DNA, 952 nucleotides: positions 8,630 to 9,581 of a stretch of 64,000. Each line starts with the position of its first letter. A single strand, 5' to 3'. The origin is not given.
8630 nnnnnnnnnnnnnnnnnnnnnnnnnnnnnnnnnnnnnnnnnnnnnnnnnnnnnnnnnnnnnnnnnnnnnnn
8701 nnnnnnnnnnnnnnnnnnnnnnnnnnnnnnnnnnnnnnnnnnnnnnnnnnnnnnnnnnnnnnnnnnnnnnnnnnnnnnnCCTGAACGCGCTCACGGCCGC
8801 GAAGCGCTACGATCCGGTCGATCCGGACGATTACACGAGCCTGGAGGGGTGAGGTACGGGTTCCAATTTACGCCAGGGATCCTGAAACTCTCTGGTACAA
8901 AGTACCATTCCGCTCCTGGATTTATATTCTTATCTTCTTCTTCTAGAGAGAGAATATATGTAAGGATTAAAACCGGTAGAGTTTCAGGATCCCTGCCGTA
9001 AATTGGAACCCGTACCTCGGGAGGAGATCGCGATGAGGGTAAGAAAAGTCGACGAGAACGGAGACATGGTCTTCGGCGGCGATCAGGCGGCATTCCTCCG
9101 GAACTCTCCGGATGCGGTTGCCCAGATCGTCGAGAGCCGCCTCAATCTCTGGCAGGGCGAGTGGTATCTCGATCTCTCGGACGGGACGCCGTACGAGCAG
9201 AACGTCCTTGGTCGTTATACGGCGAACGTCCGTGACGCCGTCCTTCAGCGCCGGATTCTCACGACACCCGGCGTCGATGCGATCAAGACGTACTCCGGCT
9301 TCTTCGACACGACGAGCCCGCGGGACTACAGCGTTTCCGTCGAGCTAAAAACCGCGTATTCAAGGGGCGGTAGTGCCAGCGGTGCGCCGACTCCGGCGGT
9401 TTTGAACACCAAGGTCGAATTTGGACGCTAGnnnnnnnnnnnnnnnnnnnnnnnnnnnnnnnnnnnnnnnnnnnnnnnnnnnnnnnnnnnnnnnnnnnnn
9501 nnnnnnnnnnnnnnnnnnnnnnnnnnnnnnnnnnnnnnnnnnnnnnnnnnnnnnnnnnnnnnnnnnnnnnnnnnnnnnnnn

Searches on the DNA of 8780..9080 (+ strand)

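Call 14: search_dna_similar(query=window:8840-9030:+, collection=phages, mode=distant, max_evalue=1, max_rows=20)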
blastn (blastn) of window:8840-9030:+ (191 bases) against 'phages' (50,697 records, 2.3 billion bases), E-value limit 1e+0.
Records with a match: 1; places in all: 1; records where one place covers at least 80% of the query: 0.
Best place of each record, by identity: 90-95% 1.
By first word of the organism name: Burkholderia 1.
By host as written in the record: Burkholderia 1.
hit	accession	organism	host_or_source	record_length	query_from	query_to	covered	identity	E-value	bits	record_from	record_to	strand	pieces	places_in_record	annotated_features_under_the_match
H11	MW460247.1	Burkholderia phage BCSR129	Burkholderia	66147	82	111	16%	90.0%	6e-1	39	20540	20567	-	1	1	none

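Call 60: search_rna_families(source=window, start=8780, end=9080, threshold=evalue, max_evalue=10)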
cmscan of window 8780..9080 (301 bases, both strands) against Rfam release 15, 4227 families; matches with E-value up to 10: 2.
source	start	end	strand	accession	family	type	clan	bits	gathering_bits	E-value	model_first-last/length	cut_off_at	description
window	8853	9014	-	RF04118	MIR9481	Gene; miRNA;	-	30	130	0.00015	1-135/135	no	MIR9481 microRNA precursor family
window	8861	9008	+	RF03927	MIR538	Gene; miRNA;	-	21.4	100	0.037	1-160/160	no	MIR538 microRNA precursor family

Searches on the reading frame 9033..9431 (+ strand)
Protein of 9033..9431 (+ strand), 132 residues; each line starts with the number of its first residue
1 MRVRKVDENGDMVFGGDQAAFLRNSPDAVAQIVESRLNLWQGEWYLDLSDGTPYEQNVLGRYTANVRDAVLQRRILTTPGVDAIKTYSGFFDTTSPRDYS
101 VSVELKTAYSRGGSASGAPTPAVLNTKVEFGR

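Call 20: search_protein_families(library=pfam, proteins=[window:9033-9431:+])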
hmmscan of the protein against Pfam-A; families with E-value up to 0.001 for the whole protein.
window:9033-9431:+ (132 aa): 0 families

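Call 21: search_protein_families(library=phrogs, proteins=[window:9033-9431:+])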
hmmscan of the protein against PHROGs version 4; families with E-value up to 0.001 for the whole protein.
window:9033-9431:+ (132 aa): 2 families
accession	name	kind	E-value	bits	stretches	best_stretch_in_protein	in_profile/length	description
phrog_120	-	tail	4.2e-21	77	1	1-109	56-167/303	baseplate wedge subunit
phrog_4233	-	unknown function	1e-11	45.6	1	5-106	12-112/204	-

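Call 35: search_dna_similar(query=window:9033-9431:+, collection=phages, mode=protein, max_rows=15)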
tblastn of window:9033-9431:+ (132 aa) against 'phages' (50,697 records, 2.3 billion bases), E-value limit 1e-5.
Records with a match: 588; places in all: 589; records where one place covers at least 80% of the query: 388.
Best place of each record, by identity: <60% 588.
By first word of the organism name: Vibrio 259; Pseudomonas 169; Klebsiella 75; Pantoea 8; Burkholderia 7; Escherichia 7; Acinetobacter 7; Edwardsiella 6; Pseudoalteromonas 5; Pectobacterium 4; and 23 more.
By host as written in the record: - 244; Pseudomonas aeruginosa 63; Klebsiella pneumoniae 43; Pseudomonas aeruginosa PAO1 26; Vibrio cyclitrophicus 16; Pseudomonas aeruginosa PAK 12; Pseudomonas syringae pv. porri LMG 28495 8; Vibrio crassostreae 6; and 107 more.
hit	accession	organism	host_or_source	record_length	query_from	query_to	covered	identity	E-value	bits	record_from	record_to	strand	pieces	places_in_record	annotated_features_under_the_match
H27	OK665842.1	Burkholderia phage BgManors32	Burkholderia gladioli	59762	1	109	83%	49.5%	1e-23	100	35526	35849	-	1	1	hypothetical protein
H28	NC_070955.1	Burkholderia phage BgManors32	Burkholderia gladioli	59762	1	109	83%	49.5%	1e-23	100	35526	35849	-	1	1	baseplate wedge subunit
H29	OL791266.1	Phage WC36-2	-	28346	1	109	83%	47.7%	2e-23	99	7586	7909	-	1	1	record has no annotation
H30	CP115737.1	Citrobacter phage Omnitron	Citrobacter braakii GW-Imi-1b1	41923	1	126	95%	39.7%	9e-21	92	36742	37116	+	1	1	record has no annotation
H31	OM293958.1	Bordetella phage vB_BaM-IFTN9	Bordetella avium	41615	1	109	83%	45.9%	2e-20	91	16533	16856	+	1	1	hypothetical protein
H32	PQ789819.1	Burkholderia phage vB_E192a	Burkholderia sp.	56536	1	109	83%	44.0%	1e-20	92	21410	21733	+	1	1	baseplate wedge subunit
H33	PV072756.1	Burkholderia phage vB_PL1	Burkholderia sp.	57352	1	109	83%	44.0%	1e-20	92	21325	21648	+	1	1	baseplate wedge subunit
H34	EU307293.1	Burkholderia phage Bups phi1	Burkholderia pseudomallei NCTC 13178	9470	1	109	83%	44.0%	1e-20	92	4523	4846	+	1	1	putative oxidoreductase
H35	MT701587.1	Burkholderia phage Magia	Burkholderia cenocepacia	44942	1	109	83%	44.0%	2e-20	91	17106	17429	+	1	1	baseplate wedge protein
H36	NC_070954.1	Burkholderia phage Magia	Burkholderia cenocepacia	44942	1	109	83%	44.0%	2e-20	91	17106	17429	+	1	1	baseplate wedge subunit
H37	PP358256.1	Ralstonia phage PY059YO380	Ralstonia solanacearum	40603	1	109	83%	43.1%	1e-21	94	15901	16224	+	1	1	hypothetical protein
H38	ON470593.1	Escherichia phage vB_EcoM-683R1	Escherichia coli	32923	1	109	83%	42.2%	4e-21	93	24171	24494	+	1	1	hypothetical protein | baseplate assembly protein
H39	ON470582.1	Escherichia phage vB_EcoM-689R2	Escherichia coli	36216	1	109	83%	42.2%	4e-21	93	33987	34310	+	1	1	hypothetical protein (x2)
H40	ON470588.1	Escherichia phage vB_EcoM-611R5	Escherichia coli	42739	1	109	83%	42.2%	4e-21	93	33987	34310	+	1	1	hypothetical protein (x2)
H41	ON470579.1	Escherichia phage vB_EcoM-606R2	Escherichia coli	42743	1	109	83%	42.2%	4e-21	93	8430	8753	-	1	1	hypothetical protein (x2)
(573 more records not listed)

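Call 71: find_encoding_contigs(protein=window:9033-9431:+, flank=3000, max_places=10)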
Protein window:9033-9431:+ (132 aa): 1 contig read that carries it; 1 place shown.
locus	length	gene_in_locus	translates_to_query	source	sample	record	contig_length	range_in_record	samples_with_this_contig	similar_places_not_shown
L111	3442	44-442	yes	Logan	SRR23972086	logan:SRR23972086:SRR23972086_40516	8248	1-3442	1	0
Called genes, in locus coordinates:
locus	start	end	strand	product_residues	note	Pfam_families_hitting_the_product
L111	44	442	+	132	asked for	PF10934:Sheath_initiator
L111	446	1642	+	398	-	-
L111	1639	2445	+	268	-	PF11041:Phage_Wedge1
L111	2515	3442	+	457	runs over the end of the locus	-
